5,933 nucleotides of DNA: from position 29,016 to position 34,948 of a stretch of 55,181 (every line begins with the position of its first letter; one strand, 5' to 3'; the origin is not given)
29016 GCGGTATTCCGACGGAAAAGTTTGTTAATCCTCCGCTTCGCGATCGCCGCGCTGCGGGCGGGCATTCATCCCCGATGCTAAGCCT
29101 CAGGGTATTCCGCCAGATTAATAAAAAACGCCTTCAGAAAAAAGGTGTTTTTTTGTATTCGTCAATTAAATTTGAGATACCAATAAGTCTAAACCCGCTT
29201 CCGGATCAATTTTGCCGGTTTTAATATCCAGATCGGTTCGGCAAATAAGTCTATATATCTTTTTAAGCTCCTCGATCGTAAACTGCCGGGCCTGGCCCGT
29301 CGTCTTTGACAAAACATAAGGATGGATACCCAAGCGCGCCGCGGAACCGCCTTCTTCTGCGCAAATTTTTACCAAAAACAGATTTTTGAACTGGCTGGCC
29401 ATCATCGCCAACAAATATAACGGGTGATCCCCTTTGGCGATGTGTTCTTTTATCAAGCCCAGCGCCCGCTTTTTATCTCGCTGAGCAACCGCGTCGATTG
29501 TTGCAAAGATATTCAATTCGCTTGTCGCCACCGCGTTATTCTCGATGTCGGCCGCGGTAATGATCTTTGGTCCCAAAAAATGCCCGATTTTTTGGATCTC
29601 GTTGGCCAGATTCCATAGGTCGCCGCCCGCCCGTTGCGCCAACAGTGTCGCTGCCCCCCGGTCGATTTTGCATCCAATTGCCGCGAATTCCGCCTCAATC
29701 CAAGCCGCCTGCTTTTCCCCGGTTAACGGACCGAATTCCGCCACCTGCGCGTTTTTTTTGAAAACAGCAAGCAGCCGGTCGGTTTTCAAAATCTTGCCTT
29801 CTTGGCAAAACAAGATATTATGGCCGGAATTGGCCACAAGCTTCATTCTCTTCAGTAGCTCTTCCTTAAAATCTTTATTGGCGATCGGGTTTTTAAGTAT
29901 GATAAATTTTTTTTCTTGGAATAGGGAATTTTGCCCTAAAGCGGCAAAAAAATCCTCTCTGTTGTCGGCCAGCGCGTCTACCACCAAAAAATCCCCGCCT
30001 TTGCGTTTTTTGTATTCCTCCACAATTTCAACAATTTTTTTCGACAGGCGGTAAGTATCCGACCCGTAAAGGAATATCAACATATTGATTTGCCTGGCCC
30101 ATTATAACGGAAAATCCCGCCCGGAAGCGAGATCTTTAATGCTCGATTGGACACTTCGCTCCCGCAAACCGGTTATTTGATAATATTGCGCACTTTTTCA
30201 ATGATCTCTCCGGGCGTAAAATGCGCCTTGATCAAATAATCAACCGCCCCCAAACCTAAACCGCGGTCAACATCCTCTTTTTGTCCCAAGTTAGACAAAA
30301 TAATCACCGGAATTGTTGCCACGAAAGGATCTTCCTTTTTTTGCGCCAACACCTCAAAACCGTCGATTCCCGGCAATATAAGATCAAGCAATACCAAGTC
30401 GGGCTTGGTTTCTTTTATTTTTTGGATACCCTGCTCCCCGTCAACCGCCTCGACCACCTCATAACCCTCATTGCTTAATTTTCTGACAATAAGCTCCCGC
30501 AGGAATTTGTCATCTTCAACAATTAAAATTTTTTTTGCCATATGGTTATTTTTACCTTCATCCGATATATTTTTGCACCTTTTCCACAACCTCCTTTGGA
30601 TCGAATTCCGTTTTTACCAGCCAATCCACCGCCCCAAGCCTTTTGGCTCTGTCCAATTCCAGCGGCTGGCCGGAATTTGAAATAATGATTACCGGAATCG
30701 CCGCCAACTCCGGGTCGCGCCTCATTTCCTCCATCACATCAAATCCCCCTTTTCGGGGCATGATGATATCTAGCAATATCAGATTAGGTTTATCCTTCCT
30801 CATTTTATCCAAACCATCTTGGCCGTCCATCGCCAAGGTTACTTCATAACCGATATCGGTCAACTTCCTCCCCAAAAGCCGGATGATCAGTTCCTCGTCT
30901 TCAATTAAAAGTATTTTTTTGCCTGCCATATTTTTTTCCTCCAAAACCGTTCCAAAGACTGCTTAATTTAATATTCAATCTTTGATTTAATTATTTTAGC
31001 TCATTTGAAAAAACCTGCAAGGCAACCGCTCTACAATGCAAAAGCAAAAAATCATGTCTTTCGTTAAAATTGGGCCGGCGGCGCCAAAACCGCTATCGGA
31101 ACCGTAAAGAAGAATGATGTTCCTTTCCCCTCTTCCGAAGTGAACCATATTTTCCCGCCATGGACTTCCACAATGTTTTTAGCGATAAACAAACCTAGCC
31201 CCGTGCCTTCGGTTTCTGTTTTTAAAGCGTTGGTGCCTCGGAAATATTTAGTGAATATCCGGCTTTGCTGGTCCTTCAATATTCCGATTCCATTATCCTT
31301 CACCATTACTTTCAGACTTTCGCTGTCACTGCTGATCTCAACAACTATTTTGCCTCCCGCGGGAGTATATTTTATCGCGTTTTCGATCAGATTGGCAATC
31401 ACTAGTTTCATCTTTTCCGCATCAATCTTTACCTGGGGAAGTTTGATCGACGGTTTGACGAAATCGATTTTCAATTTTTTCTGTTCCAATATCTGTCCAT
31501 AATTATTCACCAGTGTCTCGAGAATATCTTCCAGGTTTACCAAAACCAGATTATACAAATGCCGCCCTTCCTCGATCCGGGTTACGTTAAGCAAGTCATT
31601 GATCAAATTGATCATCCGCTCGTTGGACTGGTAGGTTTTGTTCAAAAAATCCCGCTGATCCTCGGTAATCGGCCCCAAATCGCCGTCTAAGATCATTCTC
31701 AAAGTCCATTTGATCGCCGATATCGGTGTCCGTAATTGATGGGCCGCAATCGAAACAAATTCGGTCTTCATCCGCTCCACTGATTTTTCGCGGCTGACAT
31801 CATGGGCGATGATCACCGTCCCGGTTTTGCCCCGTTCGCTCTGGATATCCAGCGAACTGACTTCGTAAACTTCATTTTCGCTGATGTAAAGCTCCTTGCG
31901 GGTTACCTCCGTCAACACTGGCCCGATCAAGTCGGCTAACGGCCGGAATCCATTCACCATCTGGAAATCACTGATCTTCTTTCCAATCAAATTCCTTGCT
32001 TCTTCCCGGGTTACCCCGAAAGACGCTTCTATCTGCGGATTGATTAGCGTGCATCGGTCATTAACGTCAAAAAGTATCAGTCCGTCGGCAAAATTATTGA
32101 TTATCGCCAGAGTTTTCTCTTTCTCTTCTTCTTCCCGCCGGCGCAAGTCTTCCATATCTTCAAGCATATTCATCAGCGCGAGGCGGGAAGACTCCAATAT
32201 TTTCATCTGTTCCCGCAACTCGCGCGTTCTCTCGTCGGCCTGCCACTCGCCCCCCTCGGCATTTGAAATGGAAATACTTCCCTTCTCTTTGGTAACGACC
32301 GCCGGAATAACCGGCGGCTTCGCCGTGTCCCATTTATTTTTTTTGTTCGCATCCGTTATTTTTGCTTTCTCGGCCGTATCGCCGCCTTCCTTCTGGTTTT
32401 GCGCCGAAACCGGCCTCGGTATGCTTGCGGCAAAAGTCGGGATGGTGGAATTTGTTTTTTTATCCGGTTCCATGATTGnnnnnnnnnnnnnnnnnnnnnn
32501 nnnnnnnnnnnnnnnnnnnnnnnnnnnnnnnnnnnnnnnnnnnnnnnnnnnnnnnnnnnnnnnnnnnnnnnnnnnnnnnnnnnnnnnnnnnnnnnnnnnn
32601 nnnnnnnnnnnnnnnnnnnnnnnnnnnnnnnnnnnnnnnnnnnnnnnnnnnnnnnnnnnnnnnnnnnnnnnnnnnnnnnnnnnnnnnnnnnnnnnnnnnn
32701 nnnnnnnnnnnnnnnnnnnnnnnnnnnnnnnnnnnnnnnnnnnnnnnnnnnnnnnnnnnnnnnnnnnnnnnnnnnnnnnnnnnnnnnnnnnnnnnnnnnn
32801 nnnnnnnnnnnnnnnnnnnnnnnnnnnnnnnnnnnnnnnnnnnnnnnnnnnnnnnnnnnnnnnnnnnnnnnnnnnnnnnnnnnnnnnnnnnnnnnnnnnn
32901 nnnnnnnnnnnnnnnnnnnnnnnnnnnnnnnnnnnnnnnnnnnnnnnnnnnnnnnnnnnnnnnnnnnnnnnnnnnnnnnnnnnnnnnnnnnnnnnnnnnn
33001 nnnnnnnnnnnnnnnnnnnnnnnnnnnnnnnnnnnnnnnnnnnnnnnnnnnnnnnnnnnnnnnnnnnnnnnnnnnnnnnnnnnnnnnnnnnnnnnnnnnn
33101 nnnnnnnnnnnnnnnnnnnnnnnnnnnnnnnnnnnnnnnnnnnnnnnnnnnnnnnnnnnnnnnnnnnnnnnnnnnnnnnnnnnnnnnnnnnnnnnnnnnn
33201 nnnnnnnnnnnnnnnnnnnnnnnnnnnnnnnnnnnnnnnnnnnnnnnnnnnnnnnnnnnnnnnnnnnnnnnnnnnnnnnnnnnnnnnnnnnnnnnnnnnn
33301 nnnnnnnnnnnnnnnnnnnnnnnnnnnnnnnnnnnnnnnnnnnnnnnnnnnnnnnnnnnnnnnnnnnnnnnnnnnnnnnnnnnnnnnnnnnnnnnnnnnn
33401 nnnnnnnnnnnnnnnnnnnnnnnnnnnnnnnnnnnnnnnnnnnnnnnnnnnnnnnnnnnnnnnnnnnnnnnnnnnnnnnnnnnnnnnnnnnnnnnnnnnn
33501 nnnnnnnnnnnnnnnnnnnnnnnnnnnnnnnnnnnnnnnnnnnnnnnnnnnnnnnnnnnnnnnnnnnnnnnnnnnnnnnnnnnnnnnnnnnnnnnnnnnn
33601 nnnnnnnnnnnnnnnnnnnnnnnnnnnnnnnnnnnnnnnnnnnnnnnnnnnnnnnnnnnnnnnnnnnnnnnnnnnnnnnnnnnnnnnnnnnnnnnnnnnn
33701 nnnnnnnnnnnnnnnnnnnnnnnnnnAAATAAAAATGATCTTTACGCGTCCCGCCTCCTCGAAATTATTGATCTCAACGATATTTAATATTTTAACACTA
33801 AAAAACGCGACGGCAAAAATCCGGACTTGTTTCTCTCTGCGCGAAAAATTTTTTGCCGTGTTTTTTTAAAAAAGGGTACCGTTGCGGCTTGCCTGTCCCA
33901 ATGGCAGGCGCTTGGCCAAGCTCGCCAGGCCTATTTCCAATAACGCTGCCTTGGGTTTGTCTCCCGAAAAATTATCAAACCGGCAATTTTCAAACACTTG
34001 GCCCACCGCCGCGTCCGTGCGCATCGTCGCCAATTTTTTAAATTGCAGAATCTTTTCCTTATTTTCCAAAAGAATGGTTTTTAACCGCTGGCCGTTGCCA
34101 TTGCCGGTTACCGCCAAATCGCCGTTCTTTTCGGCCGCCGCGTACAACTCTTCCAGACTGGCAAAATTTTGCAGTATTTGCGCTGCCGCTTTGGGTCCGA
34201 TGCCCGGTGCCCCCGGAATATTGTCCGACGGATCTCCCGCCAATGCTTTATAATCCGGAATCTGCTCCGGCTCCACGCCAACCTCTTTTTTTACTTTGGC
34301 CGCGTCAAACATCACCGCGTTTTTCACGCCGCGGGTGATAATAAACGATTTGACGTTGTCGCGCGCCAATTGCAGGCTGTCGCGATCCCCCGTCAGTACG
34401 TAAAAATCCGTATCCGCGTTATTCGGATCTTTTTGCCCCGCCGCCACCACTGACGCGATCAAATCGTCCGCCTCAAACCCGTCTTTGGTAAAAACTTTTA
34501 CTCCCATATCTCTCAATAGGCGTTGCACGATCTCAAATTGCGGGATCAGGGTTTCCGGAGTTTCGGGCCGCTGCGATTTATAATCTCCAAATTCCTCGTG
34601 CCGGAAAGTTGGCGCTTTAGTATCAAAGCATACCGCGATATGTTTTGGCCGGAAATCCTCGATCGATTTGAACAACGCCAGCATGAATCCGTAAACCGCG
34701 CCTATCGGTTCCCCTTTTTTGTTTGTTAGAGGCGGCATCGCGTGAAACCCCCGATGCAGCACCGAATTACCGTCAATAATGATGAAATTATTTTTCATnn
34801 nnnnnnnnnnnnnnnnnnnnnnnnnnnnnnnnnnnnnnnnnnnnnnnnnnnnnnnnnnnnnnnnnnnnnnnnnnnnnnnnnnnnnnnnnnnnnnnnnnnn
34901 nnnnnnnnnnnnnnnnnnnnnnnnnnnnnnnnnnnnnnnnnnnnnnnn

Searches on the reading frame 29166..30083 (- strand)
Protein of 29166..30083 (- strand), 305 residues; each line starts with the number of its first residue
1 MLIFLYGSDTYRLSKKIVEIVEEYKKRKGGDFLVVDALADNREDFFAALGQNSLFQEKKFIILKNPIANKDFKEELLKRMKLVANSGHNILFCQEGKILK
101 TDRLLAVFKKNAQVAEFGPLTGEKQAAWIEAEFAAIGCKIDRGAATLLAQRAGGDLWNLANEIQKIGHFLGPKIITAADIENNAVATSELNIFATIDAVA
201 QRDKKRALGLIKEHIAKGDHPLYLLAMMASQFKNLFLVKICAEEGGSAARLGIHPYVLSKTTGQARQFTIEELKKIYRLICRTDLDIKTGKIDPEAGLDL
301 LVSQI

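Call 10: search_protein_families(library=pfam, proteins=[window:29166-30083:-], max_evalue=0.001)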
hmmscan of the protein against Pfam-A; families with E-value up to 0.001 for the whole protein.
window:29166-30083:- (305 aa): 2 families
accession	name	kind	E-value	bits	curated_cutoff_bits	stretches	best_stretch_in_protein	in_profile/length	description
PF21694.2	DNA_pol3_delta_C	-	3.9e-27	95.1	27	1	190-304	2-120/121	DNA polymerase III delta subunit, C-terminal domain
PF06144.19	DNA_pol3_delta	-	7.4e-07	29.6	21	1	4-116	2-122/124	DNA polymerase III, delta subunit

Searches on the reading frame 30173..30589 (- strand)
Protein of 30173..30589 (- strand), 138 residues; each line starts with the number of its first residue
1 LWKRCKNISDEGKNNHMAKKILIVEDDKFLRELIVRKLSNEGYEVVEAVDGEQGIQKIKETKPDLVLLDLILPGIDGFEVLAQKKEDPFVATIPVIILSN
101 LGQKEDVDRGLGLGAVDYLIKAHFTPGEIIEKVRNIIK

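Call 10: search_protein_families(library=pfam, proteins=[window:30173-30589:-], max_evalue=0.001)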
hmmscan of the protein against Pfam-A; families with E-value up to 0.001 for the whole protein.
window:30173-30589:- (138 aa): 1 family
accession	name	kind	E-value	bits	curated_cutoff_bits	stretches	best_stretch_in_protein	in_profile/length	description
PF00072.30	Response_reg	-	3e-25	89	30.2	1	21-133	1-110/111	Response regulator receiver domain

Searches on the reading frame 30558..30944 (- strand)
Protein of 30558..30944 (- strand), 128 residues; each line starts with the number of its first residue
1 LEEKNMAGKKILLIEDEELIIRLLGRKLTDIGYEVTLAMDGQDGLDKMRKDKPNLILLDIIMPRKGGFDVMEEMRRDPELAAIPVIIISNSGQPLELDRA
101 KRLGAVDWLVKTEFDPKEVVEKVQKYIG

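Call 81: search_protein_families(library=pfam, proteins=[window:30558-30944:-], max_evalue=0.001)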
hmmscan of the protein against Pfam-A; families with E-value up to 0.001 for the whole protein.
window:30558-30944:- (128 aa): 1 family
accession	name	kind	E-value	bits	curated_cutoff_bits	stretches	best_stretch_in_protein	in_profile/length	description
PF00072.30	Response_reg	-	5.2e-22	78.6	30.2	1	11-123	1-110/111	Response regulator receiver domain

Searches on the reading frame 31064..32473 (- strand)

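Call 10: search_protein_families(library=pfam, proteins=[window:31064-32473:-], max_evalue=0.001)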
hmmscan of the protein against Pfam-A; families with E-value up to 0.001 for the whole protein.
window:31064-32473:- (469 aa): 3 families
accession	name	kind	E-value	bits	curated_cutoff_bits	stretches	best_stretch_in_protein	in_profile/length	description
PF02518.31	HATPase_c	-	2.1e-30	105.8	26.4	1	351-460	2-109/111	Histidine kinase-, DNA gyrase B-, and HSP90-like ATPase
PF00512.31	HisKA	-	2.3e-16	60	26.9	1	235-303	1-66/66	His Kinase A (phospho-acceptor) domain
PF13581.12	HATPase_c_2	-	3.6e-05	24.2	27.4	1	352-436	29-110/127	Histidine kinase-like ATPase domain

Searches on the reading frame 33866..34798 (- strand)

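Call 10: search_protein_families(library=pfam, proteins=[window:33866-34798:-], max_evalue=0.001)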
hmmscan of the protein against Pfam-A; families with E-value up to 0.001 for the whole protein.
window:33866-34798:- (310 aa): 2 families
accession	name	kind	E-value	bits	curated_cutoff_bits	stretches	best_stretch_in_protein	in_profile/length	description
PF02739.22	5_3_exonuc_N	-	4.1e-51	173.4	34.3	1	5-174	2-164/164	5'-3' exonuclease, N-terminal resolvase-like domain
PF01367.25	5_3_exonuc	-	3.8e-26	91.8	40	1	175-277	1-94/97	5'-3' exonuclease, C-terminal SAM fold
